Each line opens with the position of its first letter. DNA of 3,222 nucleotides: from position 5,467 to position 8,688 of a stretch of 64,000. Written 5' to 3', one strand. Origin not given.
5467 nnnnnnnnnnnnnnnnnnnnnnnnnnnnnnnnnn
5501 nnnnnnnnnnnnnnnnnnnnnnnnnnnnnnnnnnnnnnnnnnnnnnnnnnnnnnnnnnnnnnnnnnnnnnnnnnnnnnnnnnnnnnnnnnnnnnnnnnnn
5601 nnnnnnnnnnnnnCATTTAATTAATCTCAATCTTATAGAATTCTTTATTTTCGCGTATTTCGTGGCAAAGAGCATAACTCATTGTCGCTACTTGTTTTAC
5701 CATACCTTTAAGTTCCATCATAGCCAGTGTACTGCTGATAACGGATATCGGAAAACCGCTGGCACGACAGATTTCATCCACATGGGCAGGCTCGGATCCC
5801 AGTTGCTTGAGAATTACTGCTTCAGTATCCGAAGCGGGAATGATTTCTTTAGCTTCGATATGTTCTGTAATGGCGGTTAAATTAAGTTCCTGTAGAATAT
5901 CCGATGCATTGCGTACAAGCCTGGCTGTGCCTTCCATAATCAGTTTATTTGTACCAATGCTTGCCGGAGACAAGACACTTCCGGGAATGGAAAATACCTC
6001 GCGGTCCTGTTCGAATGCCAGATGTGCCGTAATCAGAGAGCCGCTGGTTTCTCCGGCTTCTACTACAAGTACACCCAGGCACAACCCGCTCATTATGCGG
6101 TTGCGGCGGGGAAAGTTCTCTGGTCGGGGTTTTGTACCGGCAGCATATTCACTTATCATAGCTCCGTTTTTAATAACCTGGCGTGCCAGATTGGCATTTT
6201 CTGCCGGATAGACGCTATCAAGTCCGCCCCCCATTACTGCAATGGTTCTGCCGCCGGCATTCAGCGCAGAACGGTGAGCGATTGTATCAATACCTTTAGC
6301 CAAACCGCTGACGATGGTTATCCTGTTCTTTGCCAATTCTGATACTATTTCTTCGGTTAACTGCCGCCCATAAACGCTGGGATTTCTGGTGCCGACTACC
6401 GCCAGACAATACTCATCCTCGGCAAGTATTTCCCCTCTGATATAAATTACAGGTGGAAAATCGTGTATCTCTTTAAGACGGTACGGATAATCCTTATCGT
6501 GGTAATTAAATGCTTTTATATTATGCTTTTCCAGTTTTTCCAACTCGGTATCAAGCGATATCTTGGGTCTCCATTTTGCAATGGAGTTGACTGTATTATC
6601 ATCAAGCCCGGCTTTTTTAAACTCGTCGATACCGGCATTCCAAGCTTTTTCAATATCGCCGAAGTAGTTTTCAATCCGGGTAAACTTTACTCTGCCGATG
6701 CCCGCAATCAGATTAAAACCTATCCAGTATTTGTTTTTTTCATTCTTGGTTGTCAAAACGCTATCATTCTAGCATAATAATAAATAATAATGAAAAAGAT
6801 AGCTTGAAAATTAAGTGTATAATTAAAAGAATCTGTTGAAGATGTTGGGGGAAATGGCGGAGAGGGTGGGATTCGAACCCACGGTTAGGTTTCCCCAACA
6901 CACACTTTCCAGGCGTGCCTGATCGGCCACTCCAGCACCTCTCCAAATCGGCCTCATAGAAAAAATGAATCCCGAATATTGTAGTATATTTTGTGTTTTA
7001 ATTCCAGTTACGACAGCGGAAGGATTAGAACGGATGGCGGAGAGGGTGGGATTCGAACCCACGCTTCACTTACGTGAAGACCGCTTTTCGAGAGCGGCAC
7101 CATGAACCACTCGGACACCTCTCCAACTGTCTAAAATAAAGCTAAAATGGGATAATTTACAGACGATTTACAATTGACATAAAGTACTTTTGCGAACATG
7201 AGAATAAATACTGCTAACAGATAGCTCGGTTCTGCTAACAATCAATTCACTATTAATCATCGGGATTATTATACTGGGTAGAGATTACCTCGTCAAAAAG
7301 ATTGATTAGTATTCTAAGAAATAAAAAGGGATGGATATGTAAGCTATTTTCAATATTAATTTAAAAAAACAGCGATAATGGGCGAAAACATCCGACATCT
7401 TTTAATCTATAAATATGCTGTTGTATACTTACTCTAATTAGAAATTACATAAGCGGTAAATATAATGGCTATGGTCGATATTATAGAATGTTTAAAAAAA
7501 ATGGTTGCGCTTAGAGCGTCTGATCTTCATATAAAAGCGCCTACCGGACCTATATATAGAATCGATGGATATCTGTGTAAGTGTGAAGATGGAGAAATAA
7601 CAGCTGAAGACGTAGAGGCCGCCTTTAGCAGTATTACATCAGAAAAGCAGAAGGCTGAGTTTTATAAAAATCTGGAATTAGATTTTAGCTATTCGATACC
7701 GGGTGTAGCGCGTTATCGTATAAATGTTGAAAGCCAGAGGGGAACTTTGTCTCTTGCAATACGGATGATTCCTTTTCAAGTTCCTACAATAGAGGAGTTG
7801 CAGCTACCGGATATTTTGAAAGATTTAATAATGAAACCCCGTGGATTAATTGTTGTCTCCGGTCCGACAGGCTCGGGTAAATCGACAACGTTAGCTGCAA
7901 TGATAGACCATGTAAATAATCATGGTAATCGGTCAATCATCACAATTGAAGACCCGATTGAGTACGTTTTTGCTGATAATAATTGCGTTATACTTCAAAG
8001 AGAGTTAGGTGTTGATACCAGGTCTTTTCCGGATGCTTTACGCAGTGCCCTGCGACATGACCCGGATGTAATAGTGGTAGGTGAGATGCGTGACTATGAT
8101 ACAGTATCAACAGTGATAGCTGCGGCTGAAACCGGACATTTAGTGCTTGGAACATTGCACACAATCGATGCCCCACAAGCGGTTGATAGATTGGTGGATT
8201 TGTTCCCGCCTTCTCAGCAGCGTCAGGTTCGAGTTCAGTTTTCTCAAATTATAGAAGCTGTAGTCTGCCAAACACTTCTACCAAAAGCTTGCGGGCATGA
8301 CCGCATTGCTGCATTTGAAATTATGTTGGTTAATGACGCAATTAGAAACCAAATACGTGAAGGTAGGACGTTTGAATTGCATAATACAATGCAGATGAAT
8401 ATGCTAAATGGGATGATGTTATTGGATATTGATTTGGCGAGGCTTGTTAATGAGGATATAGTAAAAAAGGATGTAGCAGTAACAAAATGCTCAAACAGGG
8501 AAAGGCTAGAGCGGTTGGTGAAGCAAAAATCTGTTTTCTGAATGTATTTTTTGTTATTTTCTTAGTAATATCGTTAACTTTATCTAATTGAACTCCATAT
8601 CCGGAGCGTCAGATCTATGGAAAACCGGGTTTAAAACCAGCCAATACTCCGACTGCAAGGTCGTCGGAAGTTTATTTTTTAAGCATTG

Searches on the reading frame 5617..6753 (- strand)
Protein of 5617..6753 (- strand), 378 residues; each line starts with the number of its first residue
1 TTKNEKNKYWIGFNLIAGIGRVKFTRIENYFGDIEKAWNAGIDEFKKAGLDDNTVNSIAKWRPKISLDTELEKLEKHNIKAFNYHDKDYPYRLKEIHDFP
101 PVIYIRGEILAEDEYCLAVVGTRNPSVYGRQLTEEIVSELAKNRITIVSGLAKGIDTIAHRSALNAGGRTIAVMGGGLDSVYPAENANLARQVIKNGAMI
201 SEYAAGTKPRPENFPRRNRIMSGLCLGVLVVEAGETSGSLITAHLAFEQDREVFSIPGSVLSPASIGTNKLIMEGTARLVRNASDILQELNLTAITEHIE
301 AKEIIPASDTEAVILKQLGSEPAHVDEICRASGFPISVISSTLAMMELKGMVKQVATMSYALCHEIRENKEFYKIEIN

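Call 53: search_protein_families(library=pfam, proteins=[window:5617-6753:-], max_evalue=0.00001)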
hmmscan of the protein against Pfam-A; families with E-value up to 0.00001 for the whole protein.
window:5617-6753:- (378 aa): 2 families
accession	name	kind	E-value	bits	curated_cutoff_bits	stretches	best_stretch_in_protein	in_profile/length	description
PF02481.21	DNA_processg_A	-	1.9e-78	262.9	29.6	1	74-280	2-210/212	DNA recombination-mediator protein A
PF17782.7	DprA_WH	-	5.7e-15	55.6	22.9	1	304-355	7-58/61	DprA winged helix domain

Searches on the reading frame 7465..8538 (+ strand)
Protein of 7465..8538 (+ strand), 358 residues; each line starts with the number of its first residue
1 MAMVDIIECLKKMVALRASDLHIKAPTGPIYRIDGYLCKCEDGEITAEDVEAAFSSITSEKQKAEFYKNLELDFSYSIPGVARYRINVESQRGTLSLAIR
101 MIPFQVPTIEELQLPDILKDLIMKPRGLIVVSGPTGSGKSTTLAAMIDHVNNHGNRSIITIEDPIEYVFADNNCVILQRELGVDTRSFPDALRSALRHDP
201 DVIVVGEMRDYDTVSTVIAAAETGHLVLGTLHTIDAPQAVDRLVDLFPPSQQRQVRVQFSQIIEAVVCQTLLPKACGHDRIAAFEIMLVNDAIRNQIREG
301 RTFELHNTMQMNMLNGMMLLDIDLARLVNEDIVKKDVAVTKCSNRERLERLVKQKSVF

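Call 53: search_protein_families(library=pfam, proteins=[window:7465-8538:+], max_evalue=0.00001)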
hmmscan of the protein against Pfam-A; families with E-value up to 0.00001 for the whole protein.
window:7465-8538:+ (358 aa): 1 family
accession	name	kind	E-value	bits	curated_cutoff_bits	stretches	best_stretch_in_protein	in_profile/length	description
PF00437.27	T2SSE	-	2.6e-48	165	24.9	1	116-281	132-287/370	Type II/IV secretion system protein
